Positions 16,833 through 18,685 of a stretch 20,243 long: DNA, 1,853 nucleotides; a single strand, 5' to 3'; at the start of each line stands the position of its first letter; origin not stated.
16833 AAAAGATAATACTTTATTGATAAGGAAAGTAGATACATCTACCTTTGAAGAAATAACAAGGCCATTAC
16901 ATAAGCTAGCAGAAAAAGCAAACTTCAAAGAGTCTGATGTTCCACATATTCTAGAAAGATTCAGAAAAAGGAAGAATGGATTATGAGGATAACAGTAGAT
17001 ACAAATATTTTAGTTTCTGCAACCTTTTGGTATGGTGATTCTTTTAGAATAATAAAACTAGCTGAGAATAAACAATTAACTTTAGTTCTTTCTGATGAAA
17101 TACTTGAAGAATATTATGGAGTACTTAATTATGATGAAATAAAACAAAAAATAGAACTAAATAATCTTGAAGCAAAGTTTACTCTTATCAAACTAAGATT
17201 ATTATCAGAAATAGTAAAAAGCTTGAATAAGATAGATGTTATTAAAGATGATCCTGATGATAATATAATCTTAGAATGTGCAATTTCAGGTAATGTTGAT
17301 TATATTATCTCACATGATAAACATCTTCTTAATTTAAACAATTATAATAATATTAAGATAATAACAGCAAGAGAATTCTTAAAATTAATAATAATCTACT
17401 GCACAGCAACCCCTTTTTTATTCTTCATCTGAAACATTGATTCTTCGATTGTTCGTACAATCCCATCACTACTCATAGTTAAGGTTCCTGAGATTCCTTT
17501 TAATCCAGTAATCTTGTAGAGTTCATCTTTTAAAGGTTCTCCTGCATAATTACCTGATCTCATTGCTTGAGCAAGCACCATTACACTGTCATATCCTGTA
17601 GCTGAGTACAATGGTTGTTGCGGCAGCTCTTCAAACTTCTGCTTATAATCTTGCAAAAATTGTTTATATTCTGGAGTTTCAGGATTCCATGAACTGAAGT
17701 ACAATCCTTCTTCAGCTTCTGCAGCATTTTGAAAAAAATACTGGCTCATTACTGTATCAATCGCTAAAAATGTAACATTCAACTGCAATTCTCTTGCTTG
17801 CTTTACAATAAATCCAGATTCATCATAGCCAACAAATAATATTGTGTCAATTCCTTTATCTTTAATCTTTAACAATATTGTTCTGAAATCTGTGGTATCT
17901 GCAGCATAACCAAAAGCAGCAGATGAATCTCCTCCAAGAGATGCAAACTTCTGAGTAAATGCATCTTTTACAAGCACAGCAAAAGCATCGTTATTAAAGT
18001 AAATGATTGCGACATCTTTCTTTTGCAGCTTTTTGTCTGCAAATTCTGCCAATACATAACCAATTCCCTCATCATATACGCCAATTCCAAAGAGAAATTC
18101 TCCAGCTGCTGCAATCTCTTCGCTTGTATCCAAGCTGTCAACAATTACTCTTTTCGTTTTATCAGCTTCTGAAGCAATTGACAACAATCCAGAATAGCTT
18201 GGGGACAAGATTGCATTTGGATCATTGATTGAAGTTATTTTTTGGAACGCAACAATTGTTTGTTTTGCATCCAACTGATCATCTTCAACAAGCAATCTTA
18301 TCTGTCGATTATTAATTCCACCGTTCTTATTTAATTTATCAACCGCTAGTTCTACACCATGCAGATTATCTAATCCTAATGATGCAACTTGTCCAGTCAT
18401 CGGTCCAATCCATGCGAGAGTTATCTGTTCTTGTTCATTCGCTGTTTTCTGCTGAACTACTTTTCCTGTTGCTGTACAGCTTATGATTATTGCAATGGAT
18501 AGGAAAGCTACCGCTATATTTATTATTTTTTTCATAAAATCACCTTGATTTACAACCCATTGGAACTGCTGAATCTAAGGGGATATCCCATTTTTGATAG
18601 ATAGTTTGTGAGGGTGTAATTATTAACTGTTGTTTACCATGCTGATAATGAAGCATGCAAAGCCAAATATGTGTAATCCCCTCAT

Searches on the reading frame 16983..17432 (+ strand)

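Call 43: search_protein_families(library=pfam, proteins=[window:16983-17432:+], max_evalue=0.01)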
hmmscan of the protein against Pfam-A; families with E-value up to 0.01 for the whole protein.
window:16983-17432:+ (149 aa): 4 families
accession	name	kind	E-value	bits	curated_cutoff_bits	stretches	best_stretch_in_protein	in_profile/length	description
PF13470.12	PIN_3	-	1.1e-18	68.5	27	1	2-114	1-115/115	PIN domain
PF01850.27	PIN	-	8.8e-06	26.8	23.6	1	3-116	1-115/120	PIN domain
PF16289.11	PIN_12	-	7.6e-05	23.6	32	1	3-88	1-84/172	PIN domain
PF15907.11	Itfg2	-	0.004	16.9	27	1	78-132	251-302/330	Integrin-alpha FG-GAP repeat-containing protein 2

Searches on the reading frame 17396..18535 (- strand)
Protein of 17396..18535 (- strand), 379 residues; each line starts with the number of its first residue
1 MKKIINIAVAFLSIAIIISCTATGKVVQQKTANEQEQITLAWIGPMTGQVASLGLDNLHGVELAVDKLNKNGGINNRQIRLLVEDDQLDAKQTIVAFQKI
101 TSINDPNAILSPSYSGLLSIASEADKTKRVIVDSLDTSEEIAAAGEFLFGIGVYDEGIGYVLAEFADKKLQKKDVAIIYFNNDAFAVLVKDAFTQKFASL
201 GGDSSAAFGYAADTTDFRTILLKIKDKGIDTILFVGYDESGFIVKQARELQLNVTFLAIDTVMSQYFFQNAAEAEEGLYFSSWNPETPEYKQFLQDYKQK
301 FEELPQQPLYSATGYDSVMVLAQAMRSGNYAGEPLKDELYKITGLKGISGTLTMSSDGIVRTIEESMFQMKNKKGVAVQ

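Call 43: search_protein_families(library=pfam, proteins=[window:17396-18535:-], max_evalue=0.01)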
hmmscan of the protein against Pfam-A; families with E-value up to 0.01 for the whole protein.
window:17396-18535:- (379 aa): 3 families
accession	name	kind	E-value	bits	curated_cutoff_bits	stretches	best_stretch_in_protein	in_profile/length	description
PF13458.12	Peripla_BP_6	-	2.2e-44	153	31.7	1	37-357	1-325/343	Periplasmic binding protein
PF01094.35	ANF_receptor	-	1.7e-18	67.2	25.4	1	60-360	5-340/353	Receptor family ligand binding region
PF13433.12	Peripla_BP_5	-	5.5e-06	26.2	27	0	46-92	9-55/363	Periplasmic binding protein domain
